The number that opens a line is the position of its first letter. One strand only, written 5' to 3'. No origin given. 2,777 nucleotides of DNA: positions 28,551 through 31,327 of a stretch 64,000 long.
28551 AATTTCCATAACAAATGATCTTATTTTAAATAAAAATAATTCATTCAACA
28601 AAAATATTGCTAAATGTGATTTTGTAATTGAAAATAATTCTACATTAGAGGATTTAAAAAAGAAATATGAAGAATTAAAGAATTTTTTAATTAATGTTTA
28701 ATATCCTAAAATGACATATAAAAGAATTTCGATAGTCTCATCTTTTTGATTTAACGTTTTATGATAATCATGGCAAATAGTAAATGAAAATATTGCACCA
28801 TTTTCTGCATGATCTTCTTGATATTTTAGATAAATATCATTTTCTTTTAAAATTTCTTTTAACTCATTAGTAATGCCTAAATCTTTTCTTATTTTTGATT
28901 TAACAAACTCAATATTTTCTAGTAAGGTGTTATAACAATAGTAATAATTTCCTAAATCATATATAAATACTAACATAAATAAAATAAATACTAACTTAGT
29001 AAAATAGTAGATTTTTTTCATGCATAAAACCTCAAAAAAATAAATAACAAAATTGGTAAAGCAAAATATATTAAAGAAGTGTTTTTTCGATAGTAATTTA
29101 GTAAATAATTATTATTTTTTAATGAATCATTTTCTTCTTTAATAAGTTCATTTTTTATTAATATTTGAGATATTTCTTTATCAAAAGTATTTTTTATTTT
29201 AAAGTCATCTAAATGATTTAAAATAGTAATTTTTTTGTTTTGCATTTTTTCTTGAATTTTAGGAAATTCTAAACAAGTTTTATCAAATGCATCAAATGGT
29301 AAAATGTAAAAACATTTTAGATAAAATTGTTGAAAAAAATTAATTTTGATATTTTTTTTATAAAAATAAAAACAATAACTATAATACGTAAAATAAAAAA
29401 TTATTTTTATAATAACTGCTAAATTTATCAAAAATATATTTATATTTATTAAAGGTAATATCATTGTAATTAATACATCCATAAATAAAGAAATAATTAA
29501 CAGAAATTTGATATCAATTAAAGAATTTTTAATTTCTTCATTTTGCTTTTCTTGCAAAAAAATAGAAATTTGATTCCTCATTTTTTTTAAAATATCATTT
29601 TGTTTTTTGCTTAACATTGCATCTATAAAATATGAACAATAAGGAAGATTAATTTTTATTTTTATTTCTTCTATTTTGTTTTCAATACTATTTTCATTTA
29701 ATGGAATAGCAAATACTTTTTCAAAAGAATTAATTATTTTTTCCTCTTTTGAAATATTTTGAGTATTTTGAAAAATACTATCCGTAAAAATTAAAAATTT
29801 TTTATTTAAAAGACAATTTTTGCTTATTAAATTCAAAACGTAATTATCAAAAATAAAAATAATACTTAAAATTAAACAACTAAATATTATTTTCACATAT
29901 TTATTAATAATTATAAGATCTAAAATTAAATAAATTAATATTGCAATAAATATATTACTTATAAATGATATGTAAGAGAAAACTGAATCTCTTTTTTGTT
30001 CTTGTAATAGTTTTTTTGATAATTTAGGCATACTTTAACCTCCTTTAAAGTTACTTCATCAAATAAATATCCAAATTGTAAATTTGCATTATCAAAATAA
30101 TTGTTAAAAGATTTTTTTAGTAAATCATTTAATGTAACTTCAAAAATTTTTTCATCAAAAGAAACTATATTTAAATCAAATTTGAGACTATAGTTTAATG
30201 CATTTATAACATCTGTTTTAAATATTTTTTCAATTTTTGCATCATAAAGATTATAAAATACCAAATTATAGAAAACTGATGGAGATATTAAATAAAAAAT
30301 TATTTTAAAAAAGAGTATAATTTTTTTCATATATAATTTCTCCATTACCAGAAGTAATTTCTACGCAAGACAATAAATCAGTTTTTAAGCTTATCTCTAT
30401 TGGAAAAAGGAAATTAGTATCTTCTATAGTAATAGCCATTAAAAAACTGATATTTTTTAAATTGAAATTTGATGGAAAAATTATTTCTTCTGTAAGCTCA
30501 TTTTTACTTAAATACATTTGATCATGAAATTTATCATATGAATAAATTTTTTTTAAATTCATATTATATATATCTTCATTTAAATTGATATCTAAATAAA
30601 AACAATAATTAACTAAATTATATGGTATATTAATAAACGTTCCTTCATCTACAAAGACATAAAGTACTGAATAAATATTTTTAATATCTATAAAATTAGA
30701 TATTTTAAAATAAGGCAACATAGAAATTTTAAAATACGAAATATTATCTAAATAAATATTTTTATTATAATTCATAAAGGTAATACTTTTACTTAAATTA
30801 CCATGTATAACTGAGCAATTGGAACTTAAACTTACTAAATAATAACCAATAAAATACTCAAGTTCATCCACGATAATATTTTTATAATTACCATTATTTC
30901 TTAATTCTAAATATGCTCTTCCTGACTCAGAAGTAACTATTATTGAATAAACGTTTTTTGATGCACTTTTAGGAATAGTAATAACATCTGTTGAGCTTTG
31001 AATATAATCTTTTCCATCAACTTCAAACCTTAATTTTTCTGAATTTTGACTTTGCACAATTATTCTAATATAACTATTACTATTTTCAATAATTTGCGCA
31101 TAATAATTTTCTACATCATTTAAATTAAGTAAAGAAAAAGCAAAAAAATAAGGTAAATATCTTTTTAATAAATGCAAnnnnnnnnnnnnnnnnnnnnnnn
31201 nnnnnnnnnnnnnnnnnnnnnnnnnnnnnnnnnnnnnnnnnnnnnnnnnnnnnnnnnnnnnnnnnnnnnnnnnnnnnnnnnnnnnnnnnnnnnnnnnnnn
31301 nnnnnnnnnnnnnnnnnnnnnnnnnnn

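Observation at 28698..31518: Five-gene operon of a sigma-region-4-like mini-regulator with secreted and membrane proteins of unknown function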

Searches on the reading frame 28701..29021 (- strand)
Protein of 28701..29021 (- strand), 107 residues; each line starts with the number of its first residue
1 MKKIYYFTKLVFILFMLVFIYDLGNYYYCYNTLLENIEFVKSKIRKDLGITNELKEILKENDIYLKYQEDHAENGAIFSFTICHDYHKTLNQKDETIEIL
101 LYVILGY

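Call 3: search_protein_families(library=pfam, proteins=[window:28701-29021:-], max_evalue=1)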
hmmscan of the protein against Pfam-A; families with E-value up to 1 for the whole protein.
window:28701-29021:- (107 aa): 0 families

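Call 4: search_protein_families(library=phrogs, proteins=[window:28701-29021:-], max_evalue=1)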
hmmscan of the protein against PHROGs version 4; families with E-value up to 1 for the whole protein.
window:28701-29021:- (107 aa): 2 families
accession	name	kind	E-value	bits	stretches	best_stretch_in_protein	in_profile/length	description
phrog_13978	-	unknown function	0.1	13.5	1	53-66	10-23/50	-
phrog_13845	-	unknown function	0.14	12.9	1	47-104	37-93/122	-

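Call 5: search_protein_families(library=ncbifam, proteins=[window:28701-29021:-], max_evalue=1)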
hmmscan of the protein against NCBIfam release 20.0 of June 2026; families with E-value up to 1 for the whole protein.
window:28701-29021:- (107 aa): 0 families

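Call 32: search_solved_structures(query=A3, max_evalue=10)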
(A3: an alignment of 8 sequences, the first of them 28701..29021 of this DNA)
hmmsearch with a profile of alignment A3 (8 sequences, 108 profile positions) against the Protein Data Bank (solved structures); distinct sequences matched with E-value up to 10: 8.
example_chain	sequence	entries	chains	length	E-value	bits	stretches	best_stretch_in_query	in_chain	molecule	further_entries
3ijd_A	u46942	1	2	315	0.2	15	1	27-88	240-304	uncharacterized protein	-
9wiw_A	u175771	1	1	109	1.1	12.6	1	28-93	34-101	Endoribonuclease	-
2h1j_A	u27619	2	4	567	1.2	12.5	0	27-66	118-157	Oligoendopeptidase F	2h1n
7ojs_H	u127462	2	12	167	1.5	12.1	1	41-72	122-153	Cyclic di-AMP synthase CdaA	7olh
6huw_A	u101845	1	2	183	1.7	12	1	41-72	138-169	Diadenylate cyclase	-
4r4g_A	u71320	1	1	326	4.4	10.7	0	22-63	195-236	putative lipoprotein YcdA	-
9r8p_A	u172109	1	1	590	6.6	10.1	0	25-69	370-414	hSA3, a mutated hyper-soluble human serum albumin designed for bacterial expression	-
5l3s_B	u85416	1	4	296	7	10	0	29-95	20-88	Signal recognition particle receptor FtsY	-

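Call 46: search_protein_families(library=padloc, proteins=[window:28701-29021:-], max_evalue=1)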
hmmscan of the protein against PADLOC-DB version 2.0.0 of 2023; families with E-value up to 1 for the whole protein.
window:28701-29021:- (107 aa): 0 families

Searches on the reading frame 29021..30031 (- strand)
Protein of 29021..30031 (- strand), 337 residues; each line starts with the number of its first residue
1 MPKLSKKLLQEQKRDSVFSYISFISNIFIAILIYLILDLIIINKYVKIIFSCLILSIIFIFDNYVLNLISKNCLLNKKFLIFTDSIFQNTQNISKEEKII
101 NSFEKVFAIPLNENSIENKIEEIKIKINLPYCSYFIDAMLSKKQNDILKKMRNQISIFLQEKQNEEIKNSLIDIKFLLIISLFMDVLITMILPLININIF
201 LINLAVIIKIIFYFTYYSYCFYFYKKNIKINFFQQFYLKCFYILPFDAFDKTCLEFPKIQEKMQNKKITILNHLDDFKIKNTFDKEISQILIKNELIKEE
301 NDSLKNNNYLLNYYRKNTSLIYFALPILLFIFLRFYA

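Call 3: search_protein_families(library=pfam, proteins=[window:29021-30031:-], max_evalue=1)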
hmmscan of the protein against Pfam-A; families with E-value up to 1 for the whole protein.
window:29021-30031:- (337 aa): 1 family
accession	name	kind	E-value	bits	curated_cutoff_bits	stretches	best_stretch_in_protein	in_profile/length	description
PF08570.15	DUF1761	-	0.051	14.3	31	1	9-70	35-96/123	Protein of unknown function (DUF1761)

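Call 4: search_protein_families(library=phrogs, proteins=[window:29021-30031:-], max_evalue=1)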
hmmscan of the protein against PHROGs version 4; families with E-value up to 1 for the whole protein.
window:29021-30031:- (337 aa): 0 families

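Call 5: search_protein_families(library=ncbifam, proteins=[window:29021-30031:-], max_evalue=1)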
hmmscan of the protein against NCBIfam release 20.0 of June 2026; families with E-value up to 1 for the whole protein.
window:29021-30031:- (337 aa): 0 families

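Call 31: search_solved_structures(query=A2, max_evalue=10)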
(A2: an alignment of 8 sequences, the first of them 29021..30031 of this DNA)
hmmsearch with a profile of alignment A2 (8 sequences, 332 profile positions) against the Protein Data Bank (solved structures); distinct sequences matched with E-value up to 10: 6.
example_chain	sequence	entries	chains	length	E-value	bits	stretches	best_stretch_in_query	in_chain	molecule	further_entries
2f6m_B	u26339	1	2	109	0.015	18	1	101-166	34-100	Vacuolar protein sorting-associated protein VPS28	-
2f66_B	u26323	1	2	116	0.018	17.8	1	101-169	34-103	Vacuolar protein sorting-associated protein VPS28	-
9l5s_Z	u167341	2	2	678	0.02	17.6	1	42-147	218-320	Putative pre-mRNA splicing protein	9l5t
2caz_B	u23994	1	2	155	0.03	17.1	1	101-169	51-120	VACUOLAR PROTEIN SORTING-ASSOCIATED PROTEIN VPS28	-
2p22_B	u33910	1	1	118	0.04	16.6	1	101-166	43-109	Vacuolar protein sorting-associated protein 28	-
9evs_j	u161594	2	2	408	0.53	12.9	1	46-159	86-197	mS76 (rPPR1)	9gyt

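Call 46: search_protein_families(library=padloc, proteins=[window:29021-30031:-], max_evalue=1)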
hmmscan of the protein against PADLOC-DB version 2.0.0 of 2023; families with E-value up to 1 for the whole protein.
window:29021-30031:- (337 aa): 0 families

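Call 52: predict_structure(alignment_id=A7)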
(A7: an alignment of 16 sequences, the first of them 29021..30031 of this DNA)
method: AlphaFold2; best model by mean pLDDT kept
length: 337 residues; sequences in the alignment: 16
mean_pLDDT: 67.3   pTM: 0.57
mean pLDDT of the five models: 67.3, 64.3, 64.2, 61.7, 59.1
residues with pLDDT >= 90: 0; 70-90: 145; 50-70: 156; < 50: 36
segments of 3 or more residues with pLDDT < 50: 1-21, 275-284, 286-288
pLDDT, mean of each block of 10 residues (from residue 1): 34 40 57 66 69 69 66 77 78 77 86 86 82 81 75 74 61 71 69 61 69 70 65 71 71 72 69 51 44 56 59 71 74 69
secondary structure, 60 per line:
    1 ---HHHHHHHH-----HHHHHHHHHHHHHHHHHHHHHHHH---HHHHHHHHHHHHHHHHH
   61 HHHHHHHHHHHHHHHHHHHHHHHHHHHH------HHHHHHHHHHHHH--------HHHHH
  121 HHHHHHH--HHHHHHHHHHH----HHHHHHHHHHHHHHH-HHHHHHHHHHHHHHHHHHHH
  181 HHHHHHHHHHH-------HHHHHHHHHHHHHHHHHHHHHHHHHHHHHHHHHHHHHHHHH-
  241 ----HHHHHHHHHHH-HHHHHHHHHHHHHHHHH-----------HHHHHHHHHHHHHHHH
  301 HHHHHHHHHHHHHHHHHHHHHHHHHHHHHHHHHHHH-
elements in order: H4-11 H17-40 H44-88 H95-107 H116-127 H130-140 H145-159 H161-191 H199-239 H245-255 H257-273 H285-336

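Call 58: fold_search(model_id=the predicted structure, library=pdb)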
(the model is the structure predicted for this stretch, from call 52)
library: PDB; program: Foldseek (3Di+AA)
matches with E <= 10: 146; with E <= 0.001: 0
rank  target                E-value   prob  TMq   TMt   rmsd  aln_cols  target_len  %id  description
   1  7p54_A                8.0e-01  0.12  0.18  0.16  24.6       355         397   12  Cryo-EM structure of human TTYH2 in GDN (released 2021-08-11)
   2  8to0_AD               8.0e-01  0.08  0.14  0.14  33.9       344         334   11  48-nm repeating structure of doublets from mouse sperm flagella (released 2023-11-01)
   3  8fbi                  8.0e-01  0.08  0.12  0.14  22.9       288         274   10  Improving the secretion of designed protein assemblies through negative design of cryptic transmembrane domains (released 2023-03-22)
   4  8iyj_W4               9.6e-01  0.25  0.25  0.26  35.3       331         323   10  Cryo-EM structure of the 48-nm repeat doublet microtubule from mouse sperm (released 2023-07-05)
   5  7p5m_A                9.6e-01  0.08  0.16  0.14  25.9       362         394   10  Cryo-EM structure of human TTYH2 in lipid nanodiscs (released 2021-08-11)
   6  7n6g_3N               1.4e+00  0.09  0.18  0.16  42.5       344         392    8  C1 of central pair (released 2022-05-18)
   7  7rtu_B                1.5e+00  0.23  0.30  0.28  24.0       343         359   13  Cryo-EM structure of a TTYH2 trans-dimer (released 2021-08-25)
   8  9g71_A                1.5e+00  0.07  0.15  0.13  25.4       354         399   11  Cryo-EM structure of TTYH2 in complex with lipids in GDN (released 2025-05-21)
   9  4ayt                  1.6e+00  0.07  0.14  0.10  28.3       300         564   10  STRUCTURE OF THE HUMAN MITOCHONDRIAL ABC TRANSPORTER, ABCB10 (released 2012-07-11)
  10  7rro_C1               1.7e+00  0.15  0.24  0.24  33.1       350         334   12  Structure of the 48-nm repeat doublet microtubule from bovine tracheal cilia (released 2021-10-27)
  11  8otz_Co               1.7e+00  0.11  0.19  0.19  32.1       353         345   11  48-nm repeat of the native axonemal doublet microtubule from bovine sperm (released 2023-11-22)
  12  6xi6                  1.7e+00  0.07  0.14  0.17  22.4       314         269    9  Hierarchical design of multi-scale protein complexes by combinatorial assembly of oligomeric helical bundle and repeat p (released 2021-06-02)
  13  7p5j_A                1.7e+00  0.04  0.12  0.10  28.9       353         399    9  Cryo-EM structure of human TTYH1 in GDN (released 2021-08-11)
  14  7rtt_A                1.7e+00  0.20  0.29  0.26  24.5       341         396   12  Cryo-EM structure of a TTYH2 cis-dimer (released 2021-08-25)
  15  7n6g_3R               2.0e+00  0.09  0.19  0.18  42.5       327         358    8  C1 of central pair (released 2022-05-18)
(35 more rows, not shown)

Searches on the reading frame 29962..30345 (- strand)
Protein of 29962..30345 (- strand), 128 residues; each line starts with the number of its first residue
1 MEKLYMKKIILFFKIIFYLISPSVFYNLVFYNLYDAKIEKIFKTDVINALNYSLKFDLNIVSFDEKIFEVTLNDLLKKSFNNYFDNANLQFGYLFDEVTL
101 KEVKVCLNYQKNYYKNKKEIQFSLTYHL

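Call 3: search_protein_families(library=pfam, proteins=[window:29962-30345:-], max_evalue=1)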
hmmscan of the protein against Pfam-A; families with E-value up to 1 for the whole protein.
window:29962-30345:- (128 aa): 0 families

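Call 4: search_protein_families(library=phrogs, proteins=[window:29962-30345:-], max_evalue=1)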
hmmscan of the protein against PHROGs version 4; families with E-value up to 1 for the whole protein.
window:29962-30345:- (128 aa): 2 families
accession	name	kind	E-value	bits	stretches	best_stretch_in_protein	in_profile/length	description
phrog_16342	-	unknown function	0.029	15.3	1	69-118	38-87/133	-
phrog_33318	-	unknown function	0.14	13.4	1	95-121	6-32/51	-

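Call 5: search_protein_families(library=ncbifam, proteins=[window:29962-30345:-], max_evalue=1)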
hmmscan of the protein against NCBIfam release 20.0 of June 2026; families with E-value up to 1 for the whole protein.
window:29962-30345:- (128 aa): 0 families

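Call 46: search_protein_families(library=padloc, proteins=[window:29962-30345:-], max_evalue=1)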
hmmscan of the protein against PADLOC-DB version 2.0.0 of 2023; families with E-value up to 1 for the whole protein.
window:29962-30345:- (128 aa): 0 families

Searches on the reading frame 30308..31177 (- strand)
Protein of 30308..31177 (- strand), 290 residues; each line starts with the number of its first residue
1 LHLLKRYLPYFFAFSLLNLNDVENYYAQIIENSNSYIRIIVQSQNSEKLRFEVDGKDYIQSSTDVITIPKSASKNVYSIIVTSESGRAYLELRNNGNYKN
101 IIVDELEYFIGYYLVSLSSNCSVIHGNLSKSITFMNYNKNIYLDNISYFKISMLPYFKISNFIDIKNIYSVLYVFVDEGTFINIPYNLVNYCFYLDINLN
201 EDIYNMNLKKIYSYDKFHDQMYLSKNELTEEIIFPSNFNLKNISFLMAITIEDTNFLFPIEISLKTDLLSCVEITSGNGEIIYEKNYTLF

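Call 3: search_protein_families(library=pfam, proteins=[window:30308-31177:-], max_evalue=1)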
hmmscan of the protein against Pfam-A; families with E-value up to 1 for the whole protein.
window:30308-31177:- (290 aa): 1 family
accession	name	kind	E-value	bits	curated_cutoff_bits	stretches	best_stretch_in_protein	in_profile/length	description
PF24053.1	DUF7356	-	0.19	12.2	27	1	30-84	30-84/105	Domain of unknown function (DUF7356)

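Call 4: search_protein_families(library=phrogs, proteins=[window:30308-31177:-], max_evalue=1)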
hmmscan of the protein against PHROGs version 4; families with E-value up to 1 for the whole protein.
window:30308-31177:- (290 aa): 0 families

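Call 5: search_protein_families(library=ncbifam, proteins=[window:30308-31177:-], max_evalue=1)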
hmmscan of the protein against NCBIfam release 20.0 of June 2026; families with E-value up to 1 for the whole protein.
window:30308-31177:- (290 aa): 0 families

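Call 33: search_solved_structures(query=A4, max_evalue=10)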
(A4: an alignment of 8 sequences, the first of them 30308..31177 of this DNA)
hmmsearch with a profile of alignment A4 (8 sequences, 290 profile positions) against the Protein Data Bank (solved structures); distinct sequences matched with E-value up to 10: 0.

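Call 46: search_protein_families(library=padloc, proteins=[window:30308-31177:-], max_evalue=1)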
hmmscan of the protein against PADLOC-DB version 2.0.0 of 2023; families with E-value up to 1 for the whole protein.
window:30308-31177:- (290 aa): 0 families

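Call 63: predict_structure(alignment_id=A8)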
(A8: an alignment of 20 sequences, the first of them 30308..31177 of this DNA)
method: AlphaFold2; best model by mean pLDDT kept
length: 290 residues; sequences in the alignment: 20
mean_pLDDT: 77.9   pTM: 0.65
mean pLDDT of the five models: 77.9, 66.8, 58.3, 52.8, 52.0
residues with pLDDT >= 90: 72; 70-90: 148; 50-70: 35; < 50: 35
segments of 3 or more residues with pLDDT < 50: 2-4, 14-20, 267-290
pLDDT, mean of each block of 10 residues (from residue 1): 54 48 79 85 84 76 75 82 88 77 86 88 80 88 78 90 74 92 90 92 90 87 87 79 90 89 63 38 33
secondary structure, 60 per line:
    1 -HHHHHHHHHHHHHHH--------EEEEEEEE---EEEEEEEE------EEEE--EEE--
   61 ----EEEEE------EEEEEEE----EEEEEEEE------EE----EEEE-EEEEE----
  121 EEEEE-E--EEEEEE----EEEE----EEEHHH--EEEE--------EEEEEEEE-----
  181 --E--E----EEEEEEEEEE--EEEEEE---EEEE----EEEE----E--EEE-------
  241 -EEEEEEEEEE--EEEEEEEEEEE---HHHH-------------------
elements in order: H2-16 E25-32 E36-43 E50-53 E56-58 E65-69 E76-82 E87-94 E107-110 E112-116 E121-125 E130-135 E140-143 E148-150 E156-159 E168-175 E191-200 E203-208 E212-215 E220-223 E231-233 E242-251 E254-264 H268-271

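Call 65: fold_search(model_id=the predicted structure, library=pdb)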
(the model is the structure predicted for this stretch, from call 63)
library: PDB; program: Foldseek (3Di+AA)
matches with E <= 10: 962; with E <= 0.001: 9
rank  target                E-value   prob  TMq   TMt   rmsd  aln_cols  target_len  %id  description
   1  2f8v_A                1.2e-04  1.00  0.22  0.30  11.0       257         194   10  Structure of full length telethonin in complex with the N-terminus of titin (released 2006-06-27)
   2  6fwx_B                2.2e-04  0.99  0.23  0.31  11.9       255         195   12  Chimeric titin Z1Z2-Z1Z2 tandem (Z1212) functionalized with a GRGDS exogenous peptide from fibronectin (released 2019-03-27)
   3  2f8v_C                3.0e-04  0.99  0.22  0.30  10.8       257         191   11  Structure of full length telethonin in complex with the N-terminus of titin (released 2006-06-27)
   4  2a38_A                4.1e-04  0.97  0.20  0.26  12.1       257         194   11  Crystal structure of the N-Terminus of titin (released 2006-06-24)
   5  3lcy_C                4.8e-04  0.99  0.22  0.30  13.2       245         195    9  Titin Ig tandem domains A164-A165 (released 2011-05-25)
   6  6sdb_A                6.3e-04  0.99  0.21  0.29  11.4       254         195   11  Chimeric titin Z1Z2 functionalized with a KLER exogenous peptide from decorin (released 2019-09-18)
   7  2rik                  7.0e-04  0.93  0.21  0.22  22.3       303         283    8  I-band fragment I67-I69 from titin (released 2008-01-22)
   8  2f8v_D                7.8e-04  0.98  0.22  0.30  10.8       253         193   11  Structure of full length telethonin in complex with the N-terminus of titin (released 2006-06-27)
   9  1wio_A                9.6e-04  0.98  0.23  0.20  10.7       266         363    7  STRUCTURE OF T-CELL SURFACE GLYCOPROTEIN CD4, TETRAGONAL CRYSTAL FORM (released 1997-07-07)
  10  3lcy_A                1.1e-03  0.97  0.20  0.27  13.3       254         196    9  Titin Ig tandem domains A164-A165 (released 2011-05-25)
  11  1ya5_A                1.1e-03  0.97  0.22  0.29  10.7       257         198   10  Crystal structure of the titin domains z1z2 in complex with telethonin (released 2005-12-20)
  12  6sdb_E                1.4e-03  0.99  0.27  0.35   9.0       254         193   11  Chimeric titin Z1Z2 functionalized with a KLER exogenous peptide from decorin (released 2019-09-18)
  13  6sdb_B                1.4e-03  0.97  0.21  0.29  15.1       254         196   11  Chimeric titin Z1Z2 functionalized with a KLER exogenous peptide from decorin (released 2019-09-18)
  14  6e57_D                1.4e-03  0.33  0.14  0.12  17.7       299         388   10  Bacteroides ovatus mixed-linkage glucan utilization locus (MLGUL) SGBP-B in complex with mixed-linkage heptasaccharide (released 2019-05-29)
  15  1ya5_B                1.5e-03  0.97  0.22  0.30  10.1       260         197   10  Crystal structure of the titin domains z1z2 in complex with telethonin (released 2005-12-20)
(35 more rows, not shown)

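Call 93: fold_search(model_id=the predicted structure, library=viral)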
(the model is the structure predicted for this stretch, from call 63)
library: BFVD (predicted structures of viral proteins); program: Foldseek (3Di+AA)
matches with E <= 10: 798; with E <= 0.001: 4
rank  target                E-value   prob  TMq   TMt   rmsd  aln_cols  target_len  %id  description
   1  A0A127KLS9            6.8e-05  1.00  0.23  0.14  14.1       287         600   12  Virion structural protein [Cyanophage S-RIM32]
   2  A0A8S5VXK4            6.8e-04  0.99  0.27  0.24  12.2       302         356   11  (no name in the UniProt tables at hand)
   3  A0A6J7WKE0            8.8e-04  0.91  0.20  0.09  17.4       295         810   11  Uncharacterized protein [uncultured Caudovirales phage]
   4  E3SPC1                9.3e-04  0.98  0.25  0.11  12.8       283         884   10  Virion structural protein [Prochlorococcus phage Syn1]
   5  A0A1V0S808            1.2e-03  0.99  0.27  0.24  14.7       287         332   11  SWPV1-183 [Shearwaterpox virus]
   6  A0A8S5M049            1.3e-03  0.80  0.18  0.10  22.3       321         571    7  Tail tube protein [Siphoviridae sp. ctuvC1]
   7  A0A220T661            2.0e-03  0.99  0.28  0.25  13.5       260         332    8  IL-1 receptor-like protein [Eptesipox virus]
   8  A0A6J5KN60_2          2.3e-03  0.75  0.18  0.07  26.8       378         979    8  Tip attachment protein J (Fragment) [uncultured Caudovirales phage]
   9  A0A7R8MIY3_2          2.5e-03  0.91  0.19  0.08  12.1       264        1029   11  (no name in the UniProt tables at hand)
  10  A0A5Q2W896            2.7e-03  0.63  0.18  0.08  22.9       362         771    7  (no name in the UniProt tables at hand)
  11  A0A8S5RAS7            4.5e-03  0.60  0.19  0.18  18.1       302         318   10  Uncharacterized protein [virus sp. ctQcs9]
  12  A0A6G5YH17            4.7e-03  0.66  0.19  0.21  18.5       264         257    9  (no name in the UniProt tables at hand)
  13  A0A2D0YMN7            4.7e-03  0.66  0.20  0.13  21.7       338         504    7  Ig-like domain-containing protein [Vibrio phage JSF9]
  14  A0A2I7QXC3            5.0e-03  0.44  0.19  0.13  24.2       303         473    8  (no name in the UniProt tables at hand)
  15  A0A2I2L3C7            5.0e-03  0.41  0.17  0.08  26.8       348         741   10  Immunoglobulin-like fold protein [Orpheovirus IHUMI-LCC2]
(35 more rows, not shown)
